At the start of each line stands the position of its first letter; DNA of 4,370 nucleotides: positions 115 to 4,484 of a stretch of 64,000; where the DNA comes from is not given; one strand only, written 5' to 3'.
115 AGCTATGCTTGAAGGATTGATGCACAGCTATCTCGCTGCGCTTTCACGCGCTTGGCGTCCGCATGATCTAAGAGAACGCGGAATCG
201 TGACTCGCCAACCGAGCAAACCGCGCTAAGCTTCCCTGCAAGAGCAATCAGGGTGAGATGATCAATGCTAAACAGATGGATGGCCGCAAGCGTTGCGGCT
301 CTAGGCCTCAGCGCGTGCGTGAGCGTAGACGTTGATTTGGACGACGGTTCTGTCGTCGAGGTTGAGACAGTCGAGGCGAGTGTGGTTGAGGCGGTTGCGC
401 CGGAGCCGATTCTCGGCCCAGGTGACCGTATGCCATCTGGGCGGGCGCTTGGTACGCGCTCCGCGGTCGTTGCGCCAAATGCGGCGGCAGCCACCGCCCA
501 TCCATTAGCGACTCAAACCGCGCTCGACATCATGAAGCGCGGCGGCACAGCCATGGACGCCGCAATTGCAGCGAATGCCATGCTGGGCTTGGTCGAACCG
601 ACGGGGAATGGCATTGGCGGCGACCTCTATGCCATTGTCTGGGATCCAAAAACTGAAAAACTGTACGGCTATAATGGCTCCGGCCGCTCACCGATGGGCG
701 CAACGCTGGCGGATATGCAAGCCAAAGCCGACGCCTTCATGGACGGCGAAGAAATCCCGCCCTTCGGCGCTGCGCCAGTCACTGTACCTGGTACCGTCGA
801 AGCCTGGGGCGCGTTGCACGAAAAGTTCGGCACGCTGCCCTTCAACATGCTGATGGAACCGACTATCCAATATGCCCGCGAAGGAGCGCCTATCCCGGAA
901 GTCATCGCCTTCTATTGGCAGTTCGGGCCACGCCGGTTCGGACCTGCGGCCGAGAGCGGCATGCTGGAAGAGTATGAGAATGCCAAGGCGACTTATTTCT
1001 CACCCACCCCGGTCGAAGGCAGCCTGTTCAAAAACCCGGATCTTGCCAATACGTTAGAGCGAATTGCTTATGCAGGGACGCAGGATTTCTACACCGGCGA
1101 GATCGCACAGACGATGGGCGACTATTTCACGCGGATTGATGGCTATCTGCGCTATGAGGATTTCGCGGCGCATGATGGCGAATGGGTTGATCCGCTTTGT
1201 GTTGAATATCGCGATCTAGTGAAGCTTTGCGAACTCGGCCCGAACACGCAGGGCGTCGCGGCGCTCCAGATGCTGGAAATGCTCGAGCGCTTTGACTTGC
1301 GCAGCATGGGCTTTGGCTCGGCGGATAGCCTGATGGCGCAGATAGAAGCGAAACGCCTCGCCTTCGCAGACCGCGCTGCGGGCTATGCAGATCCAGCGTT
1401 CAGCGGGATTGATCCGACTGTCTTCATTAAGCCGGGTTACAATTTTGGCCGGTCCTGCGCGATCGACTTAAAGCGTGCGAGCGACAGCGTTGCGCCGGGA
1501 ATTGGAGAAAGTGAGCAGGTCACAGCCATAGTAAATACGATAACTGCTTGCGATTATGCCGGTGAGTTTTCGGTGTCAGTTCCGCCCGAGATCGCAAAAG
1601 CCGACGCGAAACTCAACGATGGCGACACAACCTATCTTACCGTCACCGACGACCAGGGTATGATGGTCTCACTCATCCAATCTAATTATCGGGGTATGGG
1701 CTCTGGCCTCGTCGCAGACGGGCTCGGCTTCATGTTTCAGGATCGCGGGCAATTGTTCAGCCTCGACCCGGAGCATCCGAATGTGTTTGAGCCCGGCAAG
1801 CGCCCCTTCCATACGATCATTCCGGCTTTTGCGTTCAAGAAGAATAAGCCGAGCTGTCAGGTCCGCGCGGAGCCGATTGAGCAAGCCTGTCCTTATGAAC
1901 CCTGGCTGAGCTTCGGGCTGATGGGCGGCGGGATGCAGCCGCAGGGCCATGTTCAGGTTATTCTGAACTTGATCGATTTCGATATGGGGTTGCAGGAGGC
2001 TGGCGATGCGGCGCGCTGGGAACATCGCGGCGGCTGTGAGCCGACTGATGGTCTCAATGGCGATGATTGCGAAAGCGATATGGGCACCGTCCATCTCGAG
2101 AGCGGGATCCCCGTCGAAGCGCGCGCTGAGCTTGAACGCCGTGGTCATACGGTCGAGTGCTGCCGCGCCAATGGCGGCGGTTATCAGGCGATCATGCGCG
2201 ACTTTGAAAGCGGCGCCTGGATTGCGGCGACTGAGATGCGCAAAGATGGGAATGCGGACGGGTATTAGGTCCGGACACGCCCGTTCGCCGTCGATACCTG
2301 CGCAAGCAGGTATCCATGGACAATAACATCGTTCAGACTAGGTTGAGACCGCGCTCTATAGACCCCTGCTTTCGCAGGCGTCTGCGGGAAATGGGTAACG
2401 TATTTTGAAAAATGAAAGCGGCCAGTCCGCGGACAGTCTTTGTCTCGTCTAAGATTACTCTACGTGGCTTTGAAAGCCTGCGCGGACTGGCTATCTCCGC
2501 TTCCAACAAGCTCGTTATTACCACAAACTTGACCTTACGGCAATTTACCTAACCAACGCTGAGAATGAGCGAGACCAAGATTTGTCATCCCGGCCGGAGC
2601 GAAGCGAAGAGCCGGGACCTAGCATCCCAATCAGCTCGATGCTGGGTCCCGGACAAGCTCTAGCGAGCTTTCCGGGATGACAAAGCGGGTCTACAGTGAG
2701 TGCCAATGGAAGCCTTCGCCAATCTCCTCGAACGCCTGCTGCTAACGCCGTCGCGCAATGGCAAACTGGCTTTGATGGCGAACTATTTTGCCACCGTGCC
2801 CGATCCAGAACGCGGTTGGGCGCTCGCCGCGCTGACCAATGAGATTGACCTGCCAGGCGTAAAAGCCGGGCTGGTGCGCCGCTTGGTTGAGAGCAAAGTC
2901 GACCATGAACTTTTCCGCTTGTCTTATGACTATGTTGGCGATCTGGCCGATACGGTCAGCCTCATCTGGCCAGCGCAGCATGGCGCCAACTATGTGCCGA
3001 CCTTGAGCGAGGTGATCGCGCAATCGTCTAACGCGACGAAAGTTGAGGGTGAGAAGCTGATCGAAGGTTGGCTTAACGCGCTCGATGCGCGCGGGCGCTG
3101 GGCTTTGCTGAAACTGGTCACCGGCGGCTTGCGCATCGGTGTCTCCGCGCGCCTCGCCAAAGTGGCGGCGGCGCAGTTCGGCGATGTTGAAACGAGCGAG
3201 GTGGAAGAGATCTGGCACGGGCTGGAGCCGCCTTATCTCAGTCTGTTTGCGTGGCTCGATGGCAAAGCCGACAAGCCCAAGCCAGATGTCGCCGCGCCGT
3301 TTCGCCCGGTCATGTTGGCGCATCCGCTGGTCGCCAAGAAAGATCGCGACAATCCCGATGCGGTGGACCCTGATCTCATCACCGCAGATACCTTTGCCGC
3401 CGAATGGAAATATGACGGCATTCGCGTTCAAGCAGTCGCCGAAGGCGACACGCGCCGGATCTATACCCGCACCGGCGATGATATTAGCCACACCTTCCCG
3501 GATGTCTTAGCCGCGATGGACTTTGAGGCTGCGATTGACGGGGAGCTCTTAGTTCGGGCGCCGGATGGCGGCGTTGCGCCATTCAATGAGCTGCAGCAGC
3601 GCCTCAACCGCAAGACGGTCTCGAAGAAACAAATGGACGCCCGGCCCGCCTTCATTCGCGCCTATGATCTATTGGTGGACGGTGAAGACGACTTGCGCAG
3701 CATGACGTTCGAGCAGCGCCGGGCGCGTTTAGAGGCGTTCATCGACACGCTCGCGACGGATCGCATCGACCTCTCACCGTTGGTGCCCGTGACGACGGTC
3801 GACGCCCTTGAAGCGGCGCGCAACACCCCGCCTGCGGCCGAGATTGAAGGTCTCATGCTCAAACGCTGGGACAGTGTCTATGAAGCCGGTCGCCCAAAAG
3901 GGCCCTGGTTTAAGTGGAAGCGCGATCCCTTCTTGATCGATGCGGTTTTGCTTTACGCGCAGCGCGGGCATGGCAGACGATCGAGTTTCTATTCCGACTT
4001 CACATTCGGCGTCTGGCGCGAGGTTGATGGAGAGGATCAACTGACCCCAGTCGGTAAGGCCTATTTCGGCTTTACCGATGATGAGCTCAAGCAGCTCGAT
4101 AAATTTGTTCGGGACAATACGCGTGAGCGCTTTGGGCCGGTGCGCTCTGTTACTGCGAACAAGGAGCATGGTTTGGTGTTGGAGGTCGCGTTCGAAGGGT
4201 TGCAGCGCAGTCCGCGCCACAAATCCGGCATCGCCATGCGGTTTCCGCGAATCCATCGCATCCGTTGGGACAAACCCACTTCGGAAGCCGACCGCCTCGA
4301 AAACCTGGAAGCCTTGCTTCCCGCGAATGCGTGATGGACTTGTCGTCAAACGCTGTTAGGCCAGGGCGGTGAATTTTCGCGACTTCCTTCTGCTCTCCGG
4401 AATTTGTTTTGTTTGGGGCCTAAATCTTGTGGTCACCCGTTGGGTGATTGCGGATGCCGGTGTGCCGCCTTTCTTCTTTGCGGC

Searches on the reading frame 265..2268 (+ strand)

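Call 63: search_protein_families(library=ncbifam, proteins=[window:265-2268:+], max_evalue=1e-10)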
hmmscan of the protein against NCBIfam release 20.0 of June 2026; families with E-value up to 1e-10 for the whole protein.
window:265-2268:+ (667 aa): 2 families
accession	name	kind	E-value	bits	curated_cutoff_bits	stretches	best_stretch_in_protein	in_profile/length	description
TIGR00066.1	g_glut_trans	equivalog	1.1e-85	288.2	357.85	1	75-647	3-507/518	gamma-glutamyltransferase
NF007187.0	PRK09615.1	equivalog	1.3e-45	155.7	990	1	68-412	45-382/581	gamma-glutamyltransferase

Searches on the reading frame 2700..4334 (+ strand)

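Call 63: search_protein_families(library=ncbifam, proteins=[window:2700-4334:+], max_evalue=1e-10)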
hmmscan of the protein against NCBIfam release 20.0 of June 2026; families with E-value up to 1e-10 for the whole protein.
window:2700-4334:+ (544 aa): 12 families
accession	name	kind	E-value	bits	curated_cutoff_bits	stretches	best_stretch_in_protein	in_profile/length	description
TIGR04120.1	DNA_lig_bact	equivalog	4.8e-236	784.8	400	1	5-540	2-526/526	cisplatin damage response ATP-dependent DNA ligase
NF006701.0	PRK09247.1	equivalog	1.9e-215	716.9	543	1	3-542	1-537/540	ATP-dependent DNA ligase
NF002868.0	PRK03180.1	equivalog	2.1e-50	171.9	641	1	101-541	81-507/509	ATP-dependent DNA ligase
NF041331.1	LigA_Halo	equivalog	5.3e-49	167.2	830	1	114-539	139-550/552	ATP-dependent DNA ligase LigA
TIGR00574.1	dnl1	superfamily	2.7e-42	145.2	217.8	1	102-539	64-525/527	ATP-dependent DNA ligase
TIGR02779.1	NHEJ_ligase_lig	equivalog_domain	3.4e-31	108.6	227.75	1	228-529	12-299/302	non-homologous end-joining DNA ligase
TIGR02776.1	NHEJ_ligase_prk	equivalog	1.2e-29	103.7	373.2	1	230-529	5-291/587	DNA ligase D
NF007210.0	PRK09632.1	equivalog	2.6e-29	102.1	989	1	225-487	489-733/781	ATP-dependent DNA ligase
NF004628.0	PRK05972.1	subfamily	1.1e-25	90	895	1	218-530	240-545/870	ATP-dependent DNA ligase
NF006078.0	PRK08224.1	equivalog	2.4e-18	66.2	296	1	230-416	24-206/350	ATP-dependent DNA ligase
NF007211.0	PRK09633.1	equivalog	3e-14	52.3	774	1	228-475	14-263/610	DNA ligase D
NF005796.0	PRK07636.1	subfamily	4.9e-12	45.6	337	1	228-405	16-183/275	ATP-dependent DNA ligase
